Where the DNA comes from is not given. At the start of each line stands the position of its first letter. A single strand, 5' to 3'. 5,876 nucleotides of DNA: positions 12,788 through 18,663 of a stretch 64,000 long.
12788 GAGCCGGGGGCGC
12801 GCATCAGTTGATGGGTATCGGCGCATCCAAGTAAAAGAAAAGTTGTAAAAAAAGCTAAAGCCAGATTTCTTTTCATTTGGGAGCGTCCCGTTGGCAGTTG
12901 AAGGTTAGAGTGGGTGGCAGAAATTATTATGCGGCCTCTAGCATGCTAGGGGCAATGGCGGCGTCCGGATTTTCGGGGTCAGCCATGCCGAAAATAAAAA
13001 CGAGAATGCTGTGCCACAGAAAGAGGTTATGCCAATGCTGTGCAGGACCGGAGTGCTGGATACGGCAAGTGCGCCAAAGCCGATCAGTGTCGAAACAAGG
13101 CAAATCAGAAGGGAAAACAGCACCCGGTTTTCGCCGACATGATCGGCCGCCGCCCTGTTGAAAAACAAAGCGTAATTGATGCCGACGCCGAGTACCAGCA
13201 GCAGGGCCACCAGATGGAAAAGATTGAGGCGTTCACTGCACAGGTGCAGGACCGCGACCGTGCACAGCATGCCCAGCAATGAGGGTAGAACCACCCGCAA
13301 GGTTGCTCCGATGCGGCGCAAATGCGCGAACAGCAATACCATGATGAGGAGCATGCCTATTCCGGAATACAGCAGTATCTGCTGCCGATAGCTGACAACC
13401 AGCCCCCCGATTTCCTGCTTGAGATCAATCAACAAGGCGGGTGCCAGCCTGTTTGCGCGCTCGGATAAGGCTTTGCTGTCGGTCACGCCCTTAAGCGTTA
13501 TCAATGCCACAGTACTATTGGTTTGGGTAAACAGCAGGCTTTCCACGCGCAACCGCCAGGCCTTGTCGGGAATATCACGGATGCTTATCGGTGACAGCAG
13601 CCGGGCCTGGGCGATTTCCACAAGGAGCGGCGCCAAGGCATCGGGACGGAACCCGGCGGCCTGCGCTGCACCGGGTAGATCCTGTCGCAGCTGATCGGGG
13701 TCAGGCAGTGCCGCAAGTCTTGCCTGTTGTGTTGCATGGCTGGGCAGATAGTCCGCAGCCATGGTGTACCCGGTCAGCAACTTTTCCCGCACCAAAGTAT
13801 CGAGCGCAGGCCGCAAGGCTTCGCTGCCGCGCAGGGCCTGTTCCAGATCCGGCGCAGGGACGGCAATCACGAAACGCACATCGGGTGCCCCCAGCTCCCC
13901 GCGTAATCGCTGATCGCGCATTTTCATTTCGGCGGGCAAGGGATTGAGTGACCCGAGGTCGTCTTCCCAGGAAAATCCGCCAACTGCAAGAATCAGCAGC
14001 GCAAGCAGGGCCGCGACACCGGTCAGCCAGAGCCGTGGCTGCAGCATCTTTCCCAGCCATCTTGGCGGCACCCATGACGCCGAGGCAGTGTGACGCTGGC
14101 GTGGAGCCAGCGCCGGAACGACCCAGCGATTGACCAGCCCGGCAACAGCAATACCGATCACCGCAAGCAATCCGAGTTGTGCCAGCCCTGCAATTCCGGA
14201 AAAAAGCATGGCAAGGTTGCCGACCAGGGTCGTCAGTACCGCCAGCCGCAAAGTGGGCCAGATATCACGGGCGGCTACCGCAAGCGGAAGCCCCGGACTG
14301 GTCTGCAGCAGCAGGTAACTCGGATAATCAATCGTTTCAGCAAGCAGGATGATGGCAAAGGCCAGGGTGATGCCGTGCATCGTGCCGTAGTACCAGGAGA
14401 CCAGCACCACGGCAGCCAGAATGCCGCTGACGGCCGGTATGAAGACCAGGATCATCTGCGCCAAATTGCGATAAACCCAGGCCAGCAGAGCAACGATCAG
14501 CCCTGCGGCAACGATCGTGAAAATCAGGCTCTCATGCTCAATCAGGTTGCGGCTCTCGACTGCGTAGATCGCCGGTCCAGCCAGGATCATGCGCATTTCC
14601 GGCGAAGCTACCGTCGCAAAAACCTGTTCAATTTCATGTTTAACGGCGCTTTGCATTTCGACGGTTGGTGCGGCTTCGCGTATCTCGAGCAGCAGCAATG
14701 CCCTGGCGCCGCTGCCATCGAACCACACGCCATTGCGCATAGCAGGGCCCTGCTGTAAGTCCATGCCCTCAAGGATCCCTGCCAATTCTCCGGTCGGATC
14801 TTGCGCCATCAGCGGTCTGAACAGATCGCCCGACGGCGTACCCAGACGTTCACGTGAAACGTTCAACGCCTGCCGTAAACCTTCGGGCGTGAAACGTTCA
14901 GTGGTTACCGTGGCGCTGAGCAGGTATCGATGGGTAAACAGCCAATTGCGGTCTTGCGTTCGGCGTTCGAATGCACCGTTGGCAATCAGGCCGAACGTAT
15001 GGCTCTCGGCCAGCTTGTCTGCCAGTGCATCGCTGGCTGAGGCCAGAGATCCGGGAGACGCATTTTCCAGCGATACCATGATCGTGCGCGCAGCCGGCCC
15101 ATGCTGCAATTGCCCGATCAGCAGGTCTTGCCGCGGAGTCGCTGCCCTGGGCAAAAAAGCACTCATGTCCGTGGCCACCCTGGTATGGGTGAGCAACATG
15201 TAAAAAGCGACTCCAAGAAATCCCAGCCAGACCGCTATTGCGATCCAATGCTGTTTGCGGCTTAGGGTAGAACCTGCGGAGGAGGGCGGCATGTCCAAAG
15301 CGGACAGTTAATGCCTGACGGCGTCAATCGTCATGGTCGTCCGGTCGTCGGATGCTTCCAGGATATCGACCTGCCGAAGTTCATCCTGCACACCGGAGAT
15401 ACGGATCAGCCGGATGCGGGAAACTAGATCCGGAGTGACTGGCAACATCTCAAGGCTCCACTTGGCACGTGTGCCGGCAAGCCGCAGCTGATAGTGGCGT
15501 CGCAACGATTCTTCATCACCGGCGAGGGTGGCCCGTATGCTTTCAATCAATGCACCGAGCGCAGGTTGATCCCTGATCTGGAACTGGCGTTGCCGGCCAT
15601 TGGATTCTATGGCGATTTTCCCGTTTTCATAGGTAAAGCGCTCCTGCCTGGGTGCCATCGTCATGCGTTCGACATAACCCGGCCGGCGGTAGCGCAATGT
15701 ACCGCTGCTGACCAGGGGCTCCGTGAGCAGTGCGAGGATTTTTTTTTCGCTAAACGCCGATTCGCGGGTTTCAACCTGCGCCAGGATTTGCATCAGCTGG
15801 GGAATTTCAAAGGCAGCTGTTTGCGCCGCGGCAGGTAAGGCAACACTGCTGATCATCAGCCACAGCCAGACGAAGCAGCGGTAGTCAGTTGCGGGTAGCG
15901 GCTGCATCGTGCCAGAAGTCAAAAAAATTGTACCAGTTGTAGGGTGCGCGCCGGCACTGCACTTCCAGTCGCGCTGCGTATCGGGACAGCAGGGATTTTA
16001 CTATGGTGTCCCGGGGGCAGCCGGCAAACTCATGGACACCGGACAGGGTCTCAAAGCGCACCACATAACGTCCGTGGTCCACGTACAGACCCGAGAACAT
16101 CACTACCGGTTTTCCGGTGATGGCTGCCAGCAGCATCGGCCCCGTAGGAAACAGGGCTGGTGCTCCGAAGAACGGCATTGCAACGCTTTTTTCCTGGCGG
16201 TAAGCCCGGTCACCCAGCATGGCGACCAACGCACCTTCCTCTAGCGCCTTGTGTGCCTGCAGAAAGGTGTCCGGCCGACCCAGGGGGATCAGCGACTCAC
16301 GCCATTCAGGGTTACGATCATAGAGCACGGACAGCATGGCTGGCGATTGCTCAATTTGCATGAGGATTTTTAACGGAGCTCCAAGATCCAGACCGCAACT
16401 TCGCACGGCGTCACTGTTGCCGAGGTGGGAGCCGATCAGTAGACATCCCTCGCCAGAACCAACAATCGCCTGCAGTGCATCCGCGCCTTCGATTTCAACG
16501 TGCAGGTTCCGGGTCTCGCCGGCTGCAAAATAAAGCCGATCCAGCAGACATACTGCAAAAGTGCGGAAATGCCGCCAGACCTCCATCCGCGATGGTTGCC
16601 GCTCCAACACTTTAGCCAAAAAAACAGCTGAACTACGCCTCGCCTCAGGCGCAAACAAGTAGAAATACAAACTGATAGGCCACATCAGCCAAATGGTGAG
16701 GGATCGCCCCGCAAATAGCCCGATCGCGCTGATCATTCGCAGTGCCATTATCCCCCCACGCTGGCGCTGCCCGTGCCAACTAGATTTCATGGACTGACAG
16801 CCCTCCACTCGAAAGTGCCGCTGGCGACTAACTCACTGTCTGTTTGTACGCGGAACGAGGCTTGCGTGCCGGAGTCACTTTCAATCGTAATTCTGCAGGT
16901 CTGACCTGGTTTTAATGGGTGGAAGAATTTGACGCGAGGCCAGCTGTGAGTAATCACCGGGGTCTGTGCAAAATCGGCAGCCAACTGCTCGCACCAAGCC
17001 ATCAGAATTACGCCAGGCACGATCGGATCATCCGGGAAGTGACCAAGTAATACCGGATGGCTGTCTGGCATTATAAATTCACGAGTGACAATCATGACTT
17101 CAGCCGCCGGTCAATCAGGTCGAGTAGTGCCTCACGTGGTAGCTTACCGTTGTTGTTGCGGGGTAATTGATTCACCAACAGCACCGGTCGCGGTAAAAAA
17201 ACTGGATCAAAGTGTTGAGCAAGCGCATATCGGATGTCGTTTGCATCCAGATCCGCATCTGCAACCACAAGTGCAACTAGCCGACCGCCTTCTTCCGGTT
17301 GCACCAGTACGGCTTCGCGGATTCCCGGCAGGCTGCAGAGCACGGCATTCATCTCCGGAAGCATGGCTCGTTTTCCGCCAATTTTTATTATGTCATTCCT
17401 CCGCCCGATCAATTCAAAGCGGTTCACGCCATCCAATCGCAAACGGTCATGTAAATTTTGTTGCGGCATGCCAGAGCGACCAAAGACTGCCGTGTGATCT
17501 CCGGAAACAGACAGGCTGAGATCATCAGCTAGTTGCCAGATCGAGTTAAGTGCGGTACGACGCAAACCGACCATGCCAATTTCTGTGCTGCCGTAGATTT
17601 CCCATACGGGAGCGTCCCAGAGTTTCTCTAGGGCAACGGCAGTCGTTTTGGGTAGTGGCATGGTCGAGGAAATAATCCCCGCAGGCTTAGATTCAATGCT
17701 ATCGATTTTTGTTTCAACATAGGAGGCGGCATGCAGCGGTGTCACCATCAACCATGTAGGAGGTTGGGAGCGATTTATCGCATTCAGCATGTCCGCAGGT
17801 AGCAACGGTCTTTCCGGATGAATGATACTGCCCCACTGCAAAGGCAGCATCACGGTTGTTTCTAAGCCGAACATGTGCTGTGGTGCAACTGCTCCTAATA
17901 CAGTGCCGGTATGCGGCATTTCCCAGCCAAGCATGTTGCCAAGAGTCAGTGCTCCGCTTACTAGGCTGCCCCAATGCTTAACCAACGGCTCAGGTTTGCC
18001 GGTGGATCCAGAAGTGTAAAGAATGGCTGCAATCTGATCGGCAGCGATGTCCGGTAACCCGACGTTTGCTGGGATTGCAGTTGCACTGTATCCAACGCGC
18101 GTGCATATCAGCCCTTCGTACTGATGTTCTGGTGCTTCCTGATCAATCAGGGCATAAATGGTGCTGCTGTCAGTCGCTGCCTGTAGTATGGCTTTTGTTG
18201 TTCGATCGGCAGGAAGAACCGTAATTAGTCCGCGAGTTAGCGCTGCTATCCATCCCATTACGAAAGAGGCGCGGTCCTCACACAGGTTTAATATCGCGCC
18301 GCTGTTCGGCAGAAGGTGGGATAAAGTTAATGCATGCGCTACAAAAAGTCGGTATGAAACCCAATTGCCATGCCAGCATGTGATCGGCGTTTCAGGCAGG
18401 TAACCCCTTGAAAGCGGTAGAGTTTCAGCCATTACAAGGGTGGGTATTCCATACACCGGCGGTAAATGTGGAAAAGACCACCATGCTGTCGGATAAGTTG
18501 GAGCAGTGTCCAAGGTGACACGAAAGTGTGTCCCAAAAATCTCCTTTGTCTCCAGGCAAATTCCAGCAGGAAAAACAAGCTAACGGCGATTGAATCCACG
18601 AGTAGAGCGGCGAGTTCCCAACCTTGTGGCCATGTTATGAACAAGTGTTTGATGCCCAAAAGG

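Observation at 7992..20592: Aryl-polyene-like type-II PKS / lipid-export gene cluster in a reduced configuration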

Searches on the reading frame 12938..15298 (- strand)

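Call 4: search_protein_families(library=pfam, proteins=[window:12938-15298:-], max_evalue=0.01)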
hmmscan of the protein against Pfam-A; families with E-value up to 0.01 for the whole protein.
window:12938-15298:- (786 aa): 1 family
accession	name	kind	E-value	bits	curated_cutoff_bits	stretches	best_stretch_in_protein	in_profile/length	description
PF03176.21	MMPL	-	1.3e-07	31.3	20.5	1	214-400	105-301/333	MMPL family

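Call 7: search_protein_families(library=ncbifam, proteins=[window:12938-15298:-], max_evalue=0.01)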
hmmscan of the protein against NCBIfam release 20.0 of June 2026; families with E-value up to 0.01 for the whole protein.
window:12938-15298:- (786 aa): 5 families
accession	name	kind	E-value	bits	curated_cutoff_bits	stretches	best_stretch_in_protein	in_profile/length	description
TIGR03480.1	HpnN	hypoth_equivalog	5.5e-20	71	751.85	2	648-768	721-846/862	hopanoid biosynthesis associated RND transporter like protein HpnN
TIGR00833.1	actII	subfamily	4.4e-11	41.8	874.7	1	177-398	96-329/910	MMPL family RND transporter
TIGR00921.1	2A067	subfamily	2.7e-10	38.9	351.9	2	225-397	551-730/733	hydrophobe/amphiphile efflux-3 (HAE3) family transporter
NF052374.1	HopndTporHpnN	equivalog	2.3e-08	32.6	1100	1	648-756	721-832/858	hopanoid transporter HpnN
NF045600.2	BstA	equivalog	1.3e-07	30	1400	1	242-436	273-477/903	sterol transporter cytoplasmic membrane protein BstA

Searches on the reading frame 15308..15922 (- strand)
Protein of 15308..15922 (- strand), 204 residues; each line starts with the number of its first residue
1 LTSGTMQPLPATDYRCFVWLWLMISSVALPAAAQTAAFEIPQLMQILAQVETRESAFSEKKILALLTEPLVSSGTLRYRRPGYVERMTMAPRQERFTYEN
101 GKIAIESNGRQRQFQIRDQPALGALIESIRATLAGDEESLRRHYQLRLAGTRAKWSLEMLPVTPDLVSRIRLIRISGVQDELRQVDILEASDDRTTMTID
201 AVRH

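Call 4: search_protein_families(library=pfam, proteins=[window:15308-15922:-], max_evalue=0.01)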
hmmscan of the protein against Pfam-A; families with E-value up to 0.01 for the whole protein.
window:15308-15922:- (204 aa): 2 families
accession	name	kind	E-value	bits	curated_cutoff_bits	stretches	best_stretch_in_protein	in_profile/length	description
PF19574.5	LolA_3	-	1.3e-20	74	23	1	32-187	1-157/192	Outer membrane lipoprotein carrier protein LolA-like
PF03548.22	LolA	-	0.0011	19.2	23.6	1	49-203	2-152/165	Outer membrane lipoprotein carrier protein LolA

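Call 7: search_protein_families(library=ncbifam, proteins=[window:15308-15922:-], max_evalue=0.01)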
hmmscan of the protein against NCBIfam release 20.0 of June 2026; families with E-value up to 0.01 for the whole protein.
window:15308-15922:- (204 aa): 3 families
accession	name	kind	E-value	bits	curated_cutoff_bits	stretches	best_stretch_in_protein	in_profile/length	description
NF053544.1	LolA2_flexi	equivalog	2.9e-14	52.9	125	1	25-199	19-192/208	flexirubin biosynthesis/transport protein LolA2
TIGR00547.2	lolA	equivalog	1.3e-05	24.8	112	1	23-202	5-178/202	outer membrane lipoprotein periplasmic chaperone LolA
NF000661.0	PRK00031.1-3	equivalog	0.00064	19.1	255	1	27-200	26-199/225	outer membrane lipoprotein chaperone LolA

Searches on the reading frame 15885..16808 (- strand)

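Call 4: search_protein_families(library=pfam, proteins=[window:15885-16808:-], max_evalue=0.01)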
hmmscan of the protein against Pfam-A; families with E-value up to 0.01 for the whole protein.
window:15885-16808:- (307 aa): 1 family
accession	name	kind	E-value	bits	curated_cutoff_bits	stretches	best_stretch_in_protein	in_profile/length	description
PF03279.18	Lip_A_acyltrans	-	1.2e-10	41.5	22.3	1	91-250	92-250/295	Bacterial lipid A biosynthesis acyltransferase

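Call 7: search_protein_families(library=ncbifam, proteins=[window:15885-16808:-], max_evalue=0.01)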
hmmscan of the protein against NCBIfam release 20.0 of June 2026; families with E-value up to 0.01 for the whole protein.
window:15885-16808:- (307 aa): 10 families
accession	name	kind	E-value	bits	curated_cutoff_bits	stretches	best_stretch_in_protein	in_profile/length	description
NF005919.0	PRK07920.1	equivalog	3.6e-13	49.3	209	1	100-302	99-296/311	phosphatidylinositol mannoside acyltransferase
NF006487.0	PRK08905.1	equivalog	1.1e-07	31.2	281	1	97-256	79-237/290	lysophospholipid acyltransferase family protein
NF004569.0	PRK05906.1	equivalog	6.4e-07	28.5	439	1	183-294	200-307/454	lipid A biosynthesis lauroyl acyltransferase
TIGR02207.1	lipid_A_htrB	subfamily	4e-06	26.4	297.8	1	94-250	94-248/303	LpxL/LpxP family Kdo(2)-lipid IV(A) lauroyl/palmitoleoyl acyltransferase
NF005120.0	PRK06553.1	equivalog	1.1e-05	25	273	1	88-219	99-228/308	lipid A biosynthesis lauroyl acyltransferase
NF006437.0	PRK08733.1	equivalog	1.7e-05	24.1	540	1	85-253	89-254/306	LpxL/LpxP family Kdo(2)-lipid IV(A) lauroyl/palmitoleoyl acyltransferase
NF005399.0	PRK06946.1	subfamily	0.00033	20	343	1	80-293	70-277/294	lipid A biosynthesis lauroyl acyltransferase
NF006438.0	PRK08734.1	equivalog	0.00035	19.7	363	1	98-234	89-225/305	lauroyl acyltransferase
NF005340.0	PRK06860.1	subfamily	0.00041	19.6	398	1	184-250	186-254/309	lipid A biosynthesis lauroyl acyltransferase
NF004190.0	PRK05645.1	equivalog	0.0018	17.5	377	1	98-237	90-228/295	lysophospholipid acyltransferase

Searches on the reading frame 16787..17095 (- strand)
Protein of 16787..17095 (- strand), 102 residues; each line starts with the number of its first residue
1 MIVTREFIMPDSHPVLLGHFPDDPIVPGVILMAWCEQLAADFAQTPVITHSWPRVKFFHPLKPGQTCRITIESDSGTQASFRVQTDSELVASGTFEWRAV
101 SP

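Call 4: search_protein_families(library=pfam, proteins=[window:16787-17095:-], max_evalue=0.01)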
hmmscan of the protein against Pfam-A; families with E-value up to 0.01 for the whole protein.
window:16787-17095:- (102 aa): 2 families
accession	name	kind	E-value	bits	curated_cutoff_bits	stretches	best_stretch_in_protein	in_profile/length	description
PF07977.19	FabA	-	0.00055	20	23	1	13-47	37-71/138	FabA-like domain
PF22818.2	ApeI-like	-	0.0013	19.4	28.5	1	14-74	27-87/119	ApeI dehydratase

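Call 7: search_protein_families(library=ncbifam, proteins=[window:16787-17095:-], max_evalue=0.01)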
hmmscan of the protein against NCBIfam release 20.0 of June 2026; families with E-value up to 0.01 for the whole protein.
window:16787-17095:- (102 aa): 3 families
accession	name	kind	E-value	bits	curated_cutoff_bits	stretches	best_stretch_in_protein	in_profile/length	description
TIGR01750.1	fabZ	equivalog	3.6e-06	26.9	155.15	1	14-85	42-123/141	3-hydroxyacyl-ACP dehydratase FabZ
NF000582.1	PRK00006.1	equivalog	5.5e-06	26.4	113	1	13-86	40-120/137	3-hydroxyacyl-ACP dehydratase FabZ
NF009667.0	PRK13188.1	equivalog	0.0033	16.2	465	1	15-38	362-385/464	bifunctional UDP-3-O-[3-hydroxymyristoyl] N-acetylglucosamine deacetylase/3-hydroxyacyl-ACP dehydratase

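Call 39: search_solved_structures(query=window:16787-17095:-, max_evalue=1)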
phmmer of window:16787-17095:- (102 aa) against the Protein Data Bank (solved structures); distinct sequences matched with E-value up to 1: 25.
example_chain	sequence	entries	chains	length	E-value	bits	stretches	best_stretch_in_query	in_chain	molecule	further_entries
6qsr_A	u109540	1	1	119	1.2e-05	28.7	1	16-88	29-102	AMP-dependent synthetase and ligase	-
3esi_A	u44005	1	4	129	4.9e-05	26.7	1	17-79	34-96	uncharacterized protein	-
3d6x_A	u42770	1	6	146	0.0045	20.4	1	12-41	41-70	(3R)-hydroxymyristoyl-[acyl-carrier-protein] dehydratase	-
8ayd_AA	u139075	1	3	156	0.0087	19.5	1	11-37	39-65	3-hydroxyacyl-[acyl-carrier-protein] dehydratase FabZ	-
6ihc_A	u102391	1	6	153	0.011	19.1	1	13-41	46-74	3-hydroxyacyl-[acyl-carrier-protein] dehydratase FabZ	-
2glv_A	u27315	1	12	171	0.016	18.6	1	13-41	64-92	(3R)-hydroxymyristoyl-acyl carrier protein dehydratase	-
3b7j_A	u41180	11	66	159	0.017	18.5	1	13-42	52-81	(3R)-hydroxymyristoyl-acyl carrier protein dehydratase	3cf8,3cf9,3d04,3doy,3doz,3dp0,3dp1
2gll_A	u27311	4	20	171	0.022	18.2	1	13-41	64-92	(3R)-hydroxymyristoyl-acyl carrier protein dehydratase | 3-hydroxyacyl-[acyl-carrier-protein] dehydratase FabZ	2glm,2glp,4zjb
4zw0_A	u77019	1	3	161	0.034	17.6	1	13-40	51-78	3-hydroxyacyl-[acyl-carrier-protein] dehydratase FabZ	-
8ayc_A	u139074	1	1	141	0.039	17.4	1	12-39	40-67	Beta-hydroxyacyl-(Acyl-carrier-protein) dehydratase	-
1u1z_A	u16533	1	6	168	0.04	17.4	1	12-39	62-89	(3R)-hydroxymyristoyl-[acyl carrier protein] dehydratase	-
4i83_A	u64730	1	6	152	0.041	17.3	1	12-39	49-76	3-hydroxyacyl-[acyl-carrier-protein] dehydratase FabZ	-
8ayb_A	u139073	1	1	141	0.042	17.3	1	12-38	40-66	Beta-hydroxyacyl-(Acyl-carrier-protein) dehydratase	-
7qv0_A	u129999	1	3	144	0.042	17.3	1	12-39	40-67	Beta-hydroxyacyl-(Acyl-carrier-protein) dehydratase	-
4h4g_A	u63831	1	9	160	0.044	17.2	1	12-40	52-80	(3R)-hydroxymyristoyl-[acyl-carrier-protein] dehydratase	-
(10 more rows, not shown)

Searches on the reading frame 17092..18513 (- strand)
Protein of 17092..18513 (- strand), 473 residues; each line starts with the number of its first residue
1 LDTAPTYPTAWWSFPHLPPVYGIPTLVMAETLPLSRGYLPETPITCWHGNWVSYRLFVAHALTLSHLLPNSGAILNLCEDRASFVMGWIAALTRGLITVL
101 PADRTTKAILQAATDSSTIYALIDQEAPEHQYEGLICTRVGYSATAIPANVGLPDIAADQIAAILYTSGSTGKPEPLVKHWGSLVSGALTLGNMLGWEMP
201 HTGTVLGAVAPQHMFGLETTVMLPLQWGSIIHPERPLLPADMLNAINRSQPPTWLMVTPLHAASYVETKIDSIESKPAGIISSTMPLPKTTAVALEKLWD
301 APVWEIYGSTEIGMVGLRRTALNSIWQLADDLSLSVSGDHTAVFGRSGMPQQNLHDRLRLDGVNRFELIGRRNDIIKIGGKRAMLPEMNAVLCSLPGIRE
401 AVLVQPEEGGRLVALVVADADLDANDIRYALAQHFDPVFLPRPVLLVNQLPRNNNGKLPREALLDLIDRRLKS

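Call 4: search_protein_families(library=pfam, proteins=[window:17092-18513:-], max_evalue=0.01)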
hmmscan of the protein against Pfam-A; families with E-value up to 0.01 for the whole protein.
window:17092-18513:- (473 aa): 2 families
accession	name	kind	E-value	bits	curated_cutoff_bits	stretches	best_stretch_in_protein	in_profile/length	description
PF00501.34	AMP-binding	-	3.2e-21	76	29.9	1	40-317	9-329/384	AMP-binding enzyme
PF13193.12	AMP-binding_C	-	1.9e-08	35.5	24.5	1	387-457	1-76/76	AMP-binding enzyme C-terminal domain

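Call 7: search_protein_families(library=ncbifam, proteins=[window:17092-18513:-], max_evalue=0.01)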
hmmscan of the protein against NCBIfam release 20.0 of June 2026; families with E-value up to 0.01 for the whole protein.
window:17092-18513:- (473 aa): 78 families (the best 25 are shown)
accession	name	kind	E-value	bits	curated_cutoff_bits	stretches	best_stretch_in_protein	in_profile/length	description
TIGR02372.1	4_coum_CoA_lig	equivalog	1.6e-34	119.2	334.7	1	161-458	97-385/386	4-coumarate--CoA ligase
TIGR03098.1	ligase_PEP_1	hypoth_equivalog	4.1e-23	81.6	592.35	2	358-463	404-514/517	acyl-CoA ligase (AMP-forming), exosortase A system-associated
NF004837.0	PRK06187.1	subfamily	1.8e-20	72.7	476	2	138-315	149-326/531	long-chain-fatty-acid--CoA ligase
NF005858.0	PRK07787.1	subfamily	4e-20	71.7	575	2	366-464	367-469/471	acyl-CoA synthetase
NF005702.0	PRK07514.1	subfamily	1.1e-16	60.3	558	2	359-464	387-497/506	malonyl-CoA synthase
NF038078.1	NRPS_MxcG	equivalog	2.1e-15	55.1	2300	2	356-465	845-958/1442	myxochelin non-ribosomal peptide synthetase MxcG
TIGR01733.1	AA-adenyl-dom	subfamily_domain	1.2e-14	54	317.4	2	82-313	36-274/409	amino acid adenylation domain-containing protein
NF004114.0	PRK05605.1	equivalog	3.3e-14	52.1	766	2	151-312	213-375/575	long-chain-fatty-acid--CoA ligase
TIGR01923.1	menE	equivalog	8.7e-14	51.2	330.15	2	358-463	334-442/442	o-succinylbenzoate--CoA ligase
NF002966.0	PRK03640.1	equivalog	1.4e-13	50.3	556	2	368-467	378-480/483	o-succinylbenzoate--CoA ligase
TIGR02262.1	benz_CoA_lig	subfamily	9.7e-13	47.7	375.25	2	156-317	158-320/508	benzoate-CoA ligase family protein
NF052269.1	Staph_lig_FadD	equivalog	2.6e-12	45.9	650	2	155-265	146-254/499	long-chain-fatty-acid--CoA ligase FadD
NF009922.0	PRK13383.1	equivalog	8.1e-12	44.5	987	1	358-465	408-520/528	acyl-CoA synthetase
NF006167.0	PRK08308.1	equivalog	8.8e-12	44.6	513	1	162-461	104-405/414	acyl-CoA synthetase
NF004511.1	PRK05852.1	equivalog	2.5e-11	42.9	650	2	364-463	396-500/505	FadD7 family fatty acid--CoA ligase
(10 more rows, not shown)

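Call 41: search_solved_structures(query=window:17092-18513:-, max_evalue=1e-10)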
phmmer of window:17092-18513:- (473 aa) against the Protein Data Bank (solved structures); distinct sequences matched with E-value up to 1e-10: 16.
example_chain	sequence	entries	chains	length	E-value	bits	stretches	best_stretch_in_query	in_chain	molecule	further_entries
8xjz_C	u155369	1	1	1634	9.1e-15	57.3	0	357-467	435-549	Peptide synthetase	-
3wvn_A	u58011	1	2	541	3.1e-14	55.6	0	363-468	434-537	Non-ribosomal peptide synthetase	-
6mfy_A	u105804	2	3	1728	4.8e-14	54.9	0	359-464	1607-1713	Linear gramicidin synthase subunit A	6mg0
9be3_A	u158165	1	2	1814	5.3e-14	54.8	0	359-464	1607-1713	Linear gramicidin synthase subunit A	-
6mfz_A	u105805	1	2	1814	5.3e-14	54.8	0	359-464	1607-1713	Linear gramicidin synthase subunit A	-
9be4_A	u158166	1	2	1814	5.3e-14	54.8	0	359-464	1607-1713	Linear gramicidin synthase subunit A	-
9meh_A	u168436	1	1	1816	5.4e-14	54.8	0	359-464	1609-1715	Linear gramicidin synthase subunit A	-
6ea3_B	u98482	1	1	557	7.5e-13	51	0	348-465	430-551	adenylation domain of Fuscachelin synthetase component H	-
4gr5_A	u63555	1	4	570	9.7e-12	47.3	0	357-463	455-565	Non-ribosomal peptide synthetase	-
6o6e_B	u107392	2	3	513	2.5e-11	46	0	356-471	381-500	L-proline--[L-prolyl-carrier protein] ligase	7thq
4fuq_A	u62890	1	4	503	2.8e-11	45.8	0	360-464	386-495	Malonyl CoA synthetase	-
5buq_A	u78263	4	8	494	2.8e-11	45.8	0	71-311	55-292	2-succinylbenzoate--CoA ligase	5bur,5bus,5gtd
5x8f_A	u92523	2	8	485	3.7e-11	45.4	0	71-311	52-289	2-succinylbenzoate--CoA ligase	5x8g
8jbr_A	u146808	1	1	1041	6.2e-11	44.7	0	309-463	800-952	McyA protein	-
7ly7_A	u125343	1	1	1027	7.1e-11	44.5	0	357-463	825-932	BmdB, Bacillamide NRPS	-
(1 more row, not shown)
